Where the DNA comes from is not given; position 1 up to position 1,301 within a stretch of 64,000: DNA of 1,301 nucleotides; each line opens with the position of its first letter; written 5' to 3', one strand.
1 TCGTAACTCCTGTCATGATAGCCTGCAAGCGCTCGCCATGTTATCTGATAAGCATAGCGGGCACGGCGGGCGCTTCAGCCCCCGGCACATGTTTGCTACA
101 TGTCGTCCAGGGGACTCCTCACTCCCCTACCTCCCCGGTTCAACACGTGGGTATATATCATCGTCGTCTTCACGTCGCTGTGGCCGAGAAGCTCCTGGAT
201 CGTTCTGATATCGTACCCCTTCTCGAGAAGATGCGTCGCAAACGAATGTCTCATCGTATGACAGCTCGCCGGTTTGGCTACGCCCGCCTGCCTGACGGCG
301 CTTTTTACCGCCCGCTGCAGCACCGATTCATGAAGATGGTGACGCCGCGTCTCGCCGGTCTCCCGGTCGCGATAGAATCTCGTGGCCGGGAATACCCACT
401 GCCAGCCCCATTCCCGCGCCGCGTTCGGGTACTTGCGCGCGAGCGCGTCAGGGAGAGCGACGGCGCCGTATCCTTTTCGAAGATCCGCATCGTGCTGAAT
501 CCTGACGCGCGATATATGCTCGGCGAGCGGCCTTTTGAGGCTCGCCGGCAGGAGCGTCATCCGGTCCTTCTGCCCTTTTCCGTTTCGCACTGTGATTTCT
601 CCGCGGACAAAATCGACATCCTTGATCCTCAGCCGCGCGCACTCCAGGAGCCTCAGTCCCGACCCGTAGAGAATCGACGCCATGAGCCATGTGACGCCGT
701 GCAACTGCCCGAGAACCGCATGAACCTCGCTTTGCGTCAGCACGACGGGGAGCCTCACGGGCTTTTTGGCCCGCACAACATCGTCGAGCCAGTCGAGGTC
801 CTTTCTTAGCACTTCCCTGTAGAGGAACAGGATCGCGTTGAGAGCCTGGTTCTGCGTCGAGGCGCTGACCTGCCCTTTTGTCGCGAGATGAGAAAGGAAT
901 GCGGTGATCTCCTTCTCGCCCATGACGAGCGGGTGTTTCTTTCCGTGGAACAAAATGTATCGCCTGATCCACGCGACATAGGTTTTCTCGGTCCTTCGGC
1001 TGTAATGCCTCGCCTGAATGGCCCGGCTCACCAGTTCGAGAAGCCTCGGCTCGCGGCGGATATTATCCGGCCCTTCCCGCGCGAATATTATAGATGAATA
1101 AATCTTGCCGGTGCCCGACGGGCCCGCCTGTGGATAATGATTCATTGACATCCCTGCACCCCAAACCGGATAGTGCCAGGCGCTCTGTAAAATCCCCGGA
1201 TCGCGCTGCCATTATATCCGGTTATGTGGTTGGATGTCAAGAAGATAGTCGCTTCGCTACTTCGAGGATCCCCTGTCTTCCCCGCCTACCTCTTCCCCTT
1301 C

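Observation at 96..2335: Intact integron-type integrase with no visible cassette array, co-directional with ada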

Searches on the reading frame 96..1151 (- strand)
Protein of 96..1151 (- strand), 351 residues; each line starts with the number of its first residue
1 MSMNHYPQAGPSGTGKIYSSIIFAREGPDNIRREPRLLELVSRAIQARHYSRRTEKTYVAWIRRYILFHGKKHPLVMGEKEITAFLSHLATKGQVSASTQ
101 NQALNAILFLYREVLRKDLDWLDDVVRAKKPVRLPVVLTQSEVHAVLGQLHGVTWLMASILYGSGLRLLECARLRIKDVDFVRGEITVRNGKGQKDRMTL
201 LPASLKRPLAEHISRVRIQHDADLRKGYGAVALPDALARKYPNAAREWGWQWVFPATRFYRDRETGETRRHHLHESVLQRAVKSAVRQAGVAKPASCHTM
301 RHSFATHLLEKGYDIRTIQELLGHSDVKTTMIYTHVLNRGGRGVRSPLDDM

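Call 3: search_protein_families(library=pfam, proteins=[window:96-1151:-], max_evalue=0.01)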
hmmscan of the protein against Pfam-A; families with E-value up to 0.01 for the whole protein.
window:96-1151:- (351 aa): 3 families
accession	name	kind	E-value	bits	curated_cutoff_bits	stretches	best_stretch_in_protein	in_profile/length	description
PF00589.27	Phage_integrase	-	1.7e-34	119.5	27.1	1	138-337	3-169/172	Phage integrase family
PF13495.12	Phage_int_SAM_4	-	1.5e-30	105.9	27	1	37-120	1-84/85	Phage integrase, N-terminal SAM-like domain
PF02899.23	Phage_int_SAM_1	-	0.0069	17.1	22.3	0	46-116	10-81/83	Phage integrase, N-terminal SAM-like domain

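Call 4: search_protein_families(library=ncbifam, proteins=[window:96-1151:-], max_evalue=0.01)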
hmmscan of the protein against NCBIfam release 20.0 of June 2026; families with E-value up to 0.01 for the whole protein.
window:96-1151:- (351 aa): 12 families
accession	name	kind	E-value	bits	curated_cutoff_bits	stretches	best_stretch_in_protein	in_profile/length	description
TIGR02249.1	integrase_gron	subfamily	4.1e-146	486.3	265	1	38-351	2-315/315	integron integrase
NF011946.0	PRK15417.1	equivalog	9.2e-109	363.7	435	1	35-350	14-329/337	integron integrase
NF040815.2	recomb_XerA_Arch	equivalog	2e-50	171.8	220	2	268-336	186-254/263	site-specific tyrosine recombinase/integron integrase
TIGR02224.1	recomb_XerC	equivalog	4e-40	138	335.15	2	270-336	211-277/295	tyrosine recombinase XerC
TIGR02225.1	recomb_XerD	equivalog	1.1e-39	136.5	329.6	2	269-338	207-276/290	site-specific tyrosine recombinase XerD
NF001399.0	PRK00283.1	subfamily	1.8e-39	135.8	279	1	51-338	23-285/300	tyrosine recombinase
NF002331.0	PRK01287.1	subfamily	7e-32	110.8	371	2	272-336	247-312/365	site-specific tyrosine recombinase XerC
NF003462.0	PRK05084.1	equivalog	2.7e-16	59.3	267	2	292-339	300-347/360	tyrosine recombinase XerS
NF007371.0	PRK09871.1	subfamily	7.1e-09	35.5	222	1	277-335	115-173/198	tyrosine-type DNA invertase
NF007370.0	PRK09870.1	subfamily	4.4e-08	33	221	1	280-335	123-178/200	tyrosine-type DNA invertase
NF041502.1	integrase_1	equivalog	9.1e-06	24.6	350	1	157-336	169-360/484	site-specific integrase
NF040693.1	recomb_GmtY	equivalog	0.0053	16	340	1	274-335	370-431/441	gamma-mobile-trio recombinase GmtY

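Call 5: find_encoding_contigs(protein=window:96-1151:-, flank=10000, max_places=10)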
Protein window:96-1151:- (351 aa): no gene with exactly this product is on record in the collection.

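Call 7: find_related_loci(query=window:96-1151:-, collection=genome_contigs, flank=10000)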
Query window:96-1151:- (351 aa) in genome_contigs; peptide patterns used: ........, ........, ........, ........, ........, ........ (x = any residue, [..] = any of these).
600 stretches matched a pattern (row limit reached: there are more); 589 encode a relative of the query (tblastn E <= 1e-3); the best 80 are kept; 80 distinct loci.
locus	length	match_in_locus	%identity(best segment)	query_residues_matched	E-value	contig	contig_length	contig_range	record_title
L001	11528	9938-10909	72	26-349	7e-161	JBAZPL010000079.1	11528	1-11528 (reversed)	MAG: Candidatus Krumholzibacteriia bacterium isolate SO_2017_SWC_29 scaffold_4886_c1_LP-4_2017, whole genome shotgun seq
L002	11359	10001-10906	77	50-351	2e-160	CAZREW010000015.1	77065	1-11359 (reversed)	MAG TPA_asm: uncultured bacterium isolate binchicken_co150_728 genome assembly, contig: NODE_560_length_77065_cov_13.407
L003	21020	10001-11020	66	11-350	1e-149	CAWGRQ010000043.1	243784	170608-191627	MAG: Terriglobia bacterium isolate MFD05942.bin.2.344 genome assembly, contig: contig_73150, whole genome shotgun sequen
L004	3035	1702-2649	69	34-349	7e-157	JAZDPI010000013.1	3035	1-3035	MAG: Candidatus Eisenbacteria bacterium isolate MEGAHIT-group-0.827 k141_11763722, whole genome shotgun sequence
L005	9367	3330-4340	66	15-351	3e-148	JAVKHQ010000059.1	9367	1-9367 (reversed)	MAG: Candidatus Fervidifonticultor sextus isolate HHBFW-2_201803_bins_99 HHBFW-2_201803_bins_99_scaffold_59, whole genom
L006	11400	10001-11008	68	12-348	5e-147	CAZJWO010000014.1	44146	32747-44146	MAG TPA_asm: uncultured Fibrobacteraceae bacterium isolate binchicken_co43_63 genome assembly, contig: NODE_1145_length_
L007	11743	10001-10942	69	36-349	8e-146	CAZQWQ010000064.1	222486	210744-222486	MAG TPA_asm: uncultured Gemmatimonadaceae bacterium isolate binchicken_co165_283 genome assembly, contig: k141_387074, w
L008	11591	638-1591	67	34-351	2e-144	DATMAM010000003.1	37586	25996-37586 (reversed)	MAG TPA_asm: Candidatus Acidiferrales bacterium isolate SMAG_U13326 k141_556483, whole genome shotgun sequence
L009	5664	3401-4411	64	20-351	2e-142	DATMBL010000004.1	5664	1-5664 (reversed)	MAG TPA_asm: Candidatus Eisenbacteria bacterium isolate SMAG_U13352 k141_236771, whole genome shotgun sequence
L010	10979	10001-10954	67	34-351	2e-140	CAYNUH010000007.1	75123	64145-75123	MAG TPA_asm: uncultured Acidobacteriota bacterium isolate SRP119689_co1_262 genome assembly, contig: NODE_354_length_751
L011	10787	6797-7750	64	34-351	2e-139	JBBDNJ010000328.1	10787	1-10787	MAG: Candidatus Binatia bacterium isolate LejiaB_54_11 Lejia_B_7852_length_10787_cov_7, whole genome shotgun sequence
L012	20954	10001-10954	64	34-351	7e-139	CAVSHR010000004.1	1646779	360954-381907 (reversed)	MAG: uncultured delta proteobacterium isolate MFD05684.bin.2.48 genome assembly, contig: contig_15341, whole genome shot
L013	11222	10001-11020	63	5-349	3e-138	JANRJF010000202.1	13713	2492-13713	MAG: Deltaproteobacteria bacterium isolate bins.329 k141_612309, whole genome shotgun sequence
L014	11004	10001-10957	63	33-351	3e-138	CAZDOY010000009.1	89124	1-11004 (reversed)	MAG TPA_asm: uncultured Thermoanaerobaculia bacterium isolate binchicken_co151_514 genome assembly, contig: NODE_246_len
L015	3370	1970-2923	63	34-351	5e-143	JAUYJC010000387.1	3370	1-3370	MAG: Deltaproteobacteria bacterium isolate C24_metabat.bin.121_sub C24_k141_73474, whole genome shotgun sequence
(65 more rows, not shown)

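Call 13: find_homologous_proteins(query=window:96-1151:-, max_evalue=1e-80)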
Query window:96-1151:- (351 aa): 7979 proteins with E <= 1e-80 among 8000 candidates; the best 120 are listed.
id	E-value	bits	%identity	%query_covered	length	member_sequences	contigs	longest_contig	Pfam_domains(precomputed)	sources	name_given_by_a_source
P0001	3.9e-233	791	100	99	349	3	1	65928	PF13495.13,PF00589.28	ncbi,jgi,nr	ncbi:MAG: integron integrase [Candidatus Krumholzibacteria bacterium]|jgi:integron integrase|nr:inte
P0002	1.2e-221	753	94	100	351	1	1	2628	PF13495.13,PF00589.28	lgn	-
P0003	2.5e-176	604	75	100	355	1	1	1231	PF13495.13,PF00589.28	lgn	-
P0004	1.9e-169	581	76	95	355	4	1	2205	PF13495.13,PF00589.28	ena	-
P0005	2.7e-169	581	79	95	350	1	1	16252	PF13495.13,PF00589.28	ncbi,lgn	-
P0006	4.7e-169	580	76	95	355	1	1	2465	PF13495.13,PF00589.28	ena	-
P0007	2.6e-168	578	77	94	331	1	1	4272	PF13495.13,PF00589.28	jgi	-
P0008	3.3e-168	577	78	94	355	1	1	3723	PF13495.13,PF00589.28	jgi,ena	-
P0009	5.1e-168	577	75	95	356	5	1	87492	PF13495.13,PF00589.28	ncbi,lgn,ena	-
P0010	7.3e-168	576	74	98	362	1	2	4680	PF13495.13,PF00589.28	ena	-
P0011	9.0e-168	576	76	95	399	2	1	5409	PF13495.13,PF00589.28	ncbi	-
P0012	1.0e-167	576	76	94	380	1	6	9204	PF13495.13,PF00589.28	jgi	jgi:integron integrase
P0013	5.8e-167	573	75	94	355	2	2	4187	PF13495.13,PF00589.28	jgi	jgi:integron integrase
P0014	2.2e-166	571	74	96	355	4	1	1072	PF13495.13,PF00589.28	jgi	jgi:integron integrase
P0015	2.0e-165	568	73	100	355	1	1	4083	PF13495.13,PF00589.28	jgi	-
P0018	7.1e-164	563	75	95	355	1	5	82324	PF13495.13,PF00589.28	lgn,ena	-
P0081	6.8e-152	524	72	89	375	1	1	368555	PF13495.13,PF00589.28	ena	-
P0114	2.6e-150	518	71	91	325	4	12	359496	PF13495.13,PF00589.28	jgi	jgi:integron integrase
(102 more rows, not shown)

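Call 14: find_encoding_contigs(protein=P0001, flank=10000, max_places=6)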
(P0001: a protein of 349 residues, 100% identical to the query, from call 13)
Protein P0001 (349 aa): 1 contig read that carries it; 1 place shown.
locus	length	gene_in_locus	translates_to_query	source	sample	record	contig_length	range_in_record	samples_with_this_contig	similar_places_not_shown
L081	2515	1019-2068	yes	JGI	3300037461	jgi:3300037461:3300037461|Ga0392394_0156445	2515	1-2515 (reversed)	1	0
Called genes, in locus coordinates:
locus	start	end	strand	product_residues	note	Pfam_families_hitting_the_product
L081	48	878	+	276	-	PF12833:HTH_18, PF01035:DNA_binding_1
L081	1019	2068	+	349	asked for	PF13495:Phage_int_SAM_4, PF00589:Phage_integrase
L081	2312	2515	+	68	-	?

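Call 15: find_encoding_contigs(protein=P0002, flank=10000, max_places=6)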
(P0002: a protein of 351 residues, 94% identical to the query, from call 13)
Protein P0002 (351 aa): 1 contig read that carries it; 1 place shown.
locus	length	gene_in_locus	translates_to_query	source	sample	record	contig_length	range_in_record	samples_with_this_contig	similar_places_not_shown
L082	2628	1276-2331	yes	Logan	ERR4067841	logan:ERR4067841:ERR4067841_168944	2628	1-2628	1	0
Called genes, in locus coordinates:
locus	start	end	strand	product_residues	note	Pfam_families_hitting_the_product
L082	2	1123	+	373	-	?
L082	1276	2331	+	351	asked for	PF13495:Phage_int_SAM_4, PF00589:Phage_integrase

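Call 25: find_encoding_contigs(protein=P0005, flank=10000, max_places=4)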
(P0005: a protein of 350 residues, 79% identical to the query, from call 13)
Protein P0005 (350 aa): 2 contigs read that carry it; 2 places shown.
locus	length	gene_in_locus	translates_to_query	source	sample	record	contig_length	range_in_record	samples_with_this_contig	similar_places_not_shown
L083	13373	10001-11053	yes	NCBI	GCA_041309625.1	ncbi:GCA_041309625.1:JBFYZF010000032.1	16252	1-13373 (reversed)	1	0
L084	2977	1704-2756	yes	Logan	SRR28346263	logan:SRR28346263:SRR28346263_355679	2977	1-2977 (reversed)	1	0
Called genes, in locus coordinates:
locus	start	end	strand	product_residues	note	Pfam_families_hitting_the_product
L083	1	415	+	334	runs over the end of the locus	PF00041:fn3, PF11999:Ice_binding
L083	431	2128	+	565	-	PF13505:OMP_b-brl, PF00801:PKD, PF18911:PKD_4, PF22352:K319L-like_PKD (faint), PF00801:PKD, PF18911:PKD_4, PF00691:OmpA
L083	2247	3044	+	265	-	-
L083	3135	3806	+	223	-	PF13441:Gly-zipper_YMGG, PF13488:Gly-zipper_Omp, PF00691:OmpA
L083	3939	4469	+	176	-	-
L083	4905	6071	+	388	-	PF18962:Por_Secre_tail (weak), PF13860:FlgD_ig (weak)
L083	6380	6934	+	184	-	PF13505:OMP_b-brl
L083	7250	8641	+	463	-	PF02310:B12-binding, PF04055:Radical_SAM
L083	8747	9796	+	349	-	PF02805:Ada_Zn_binding, PF12833:HTH_18, PF01035:DNA_binding_1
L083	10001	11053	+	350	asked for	PF13495:Phage_int_SAM_4, PF00589:Phage_integrase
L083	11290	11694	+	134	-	PF26941:DUF8292 (weak)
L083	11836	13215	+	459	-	PF04187:Cofac_haem_bdg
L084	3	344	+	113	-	?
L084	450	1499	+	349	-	PF02805:Ada_Zn_binding, PF12833:HTH_18, PF01035:DNA_binding_1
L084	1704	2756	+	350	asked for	PF13495:Phage_int_SAM_4, PF00589:Phage_integrase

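Call 26: find_encoding_contigs(protein=P0009, flank=10000, max_places=4)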
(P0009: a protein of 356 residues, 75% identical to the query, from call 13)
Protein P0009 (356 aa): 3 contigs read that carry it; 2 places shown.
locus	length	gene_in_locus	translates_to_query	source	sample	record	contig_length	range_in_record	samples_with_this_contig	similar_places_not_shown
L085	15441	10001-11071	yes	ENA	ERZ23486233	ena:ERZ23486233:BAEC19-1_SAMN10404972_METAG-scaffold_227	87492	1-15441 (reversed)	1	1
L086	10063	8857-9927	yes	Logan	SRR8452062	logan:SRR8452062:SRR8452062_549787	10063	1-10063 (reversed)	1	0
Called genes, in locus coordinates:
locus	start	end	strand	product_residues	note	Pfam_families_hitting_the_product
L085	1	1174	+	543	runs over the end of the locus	PF00118:Cpn60_TCP1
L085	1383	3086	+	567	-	-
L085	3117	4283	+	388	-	PF00155:Aminotran_1_2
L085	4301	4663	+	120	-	PF02152:FolB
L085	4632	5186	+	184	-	PF01288:HPPK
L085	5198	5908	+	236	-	PF01712:dNK, PF02223:Thymidylate_kin (weak), PF13238:AAA_18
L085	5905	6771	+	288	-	PF02548:Pantoate_transf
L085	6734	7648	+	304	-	PF02569:Pantoate_ligase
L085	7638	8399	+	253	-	PF00483:NTP_transferase, PF01128:IspD, PF02348:CTP_transf_3 (weak), PF12804:NTP_transf_3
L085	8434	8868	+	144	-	PF11969:DcpS_C (weak), PF01230:HIT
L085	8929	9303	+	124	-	PF13399:LytR_C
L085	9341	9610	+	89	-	PF14209:DUF4321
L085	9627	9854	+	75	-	PF02416:TatA_B_E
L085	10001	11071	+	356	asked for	PF13495:Phage_int_SAM_4, PF00589:Phage_integrase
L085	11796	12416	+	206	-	PF13505:OMP_b-brl (weak), PF13568:OMP_b-brl_2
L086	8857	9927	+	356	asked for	PF13495:Phage_int_SAM_4, PF00589:Phage_integrase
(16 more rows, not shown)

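Call 27: find_encoding_contigs(protein=P0018, flank=10000, max_places=6)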
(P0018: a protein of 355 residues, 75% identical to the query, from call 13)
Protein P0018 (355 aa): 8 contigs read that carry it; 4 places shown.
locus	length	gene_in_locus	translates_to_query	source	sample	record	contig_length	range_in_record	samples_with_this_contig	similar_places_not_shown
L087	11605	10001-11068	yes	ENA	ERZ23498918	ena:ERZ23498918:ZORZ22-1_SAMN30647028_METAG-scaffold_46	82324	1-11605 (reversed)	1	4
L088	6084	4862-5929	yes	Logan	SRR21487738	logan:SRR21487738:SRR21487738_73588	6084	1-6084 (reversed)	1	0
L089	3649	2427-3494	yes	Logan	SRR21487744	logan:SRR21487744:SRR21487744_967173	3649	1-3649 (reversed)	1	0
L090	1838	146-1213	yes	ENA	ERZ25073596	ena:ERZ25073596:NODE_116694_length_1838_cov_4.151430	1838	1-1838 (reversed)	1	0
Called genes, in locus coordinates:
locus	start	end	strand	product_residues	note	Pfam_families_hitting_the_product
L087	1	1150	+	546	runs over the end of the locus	-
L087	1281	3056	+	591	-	-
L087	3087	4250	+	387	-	PF00155:Aminotran_1_2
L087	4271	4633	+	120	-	PF02152:FolB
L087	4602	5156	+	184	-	PF01288:HPPK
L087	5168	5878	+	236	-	PF01712:dNK, PF02223:Thymidylate_kin, PF13238:AAA_18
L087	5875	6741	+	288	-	PF02548:Pantoate_transf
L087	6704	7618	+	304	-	PF02569:Pantoate_ligase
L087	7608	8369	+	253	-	PF00483:NTP_transferase, PF01128:IspD, PF12804:NTP_transf_3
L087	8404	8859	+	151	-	PF11969:DcpS_C (weak), PF01230:HIT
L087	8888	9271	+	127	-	PF13399:LytR_C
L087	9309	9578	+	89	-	PF14209:DUF4321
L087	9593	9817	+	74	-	PF02416:TatA_B_E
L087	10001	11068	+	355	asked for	PF13495:Phage_int_SAM_4, PF00589:Phage_integrase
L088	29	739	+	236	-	PF01712:dNK, PF02223:Thymidylate_kin, PF13238:AAA_18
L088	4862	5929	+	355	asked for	PF13495:Phage_int_SAM_4, PF00589:Phage_integrase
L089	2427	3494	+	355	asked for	PF13495:Phage_int_SAM_4, PF00589:Phage_integrase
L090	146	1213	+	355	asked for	PF13495:Phage_int_SAM_4, PF00589:Phage_integrase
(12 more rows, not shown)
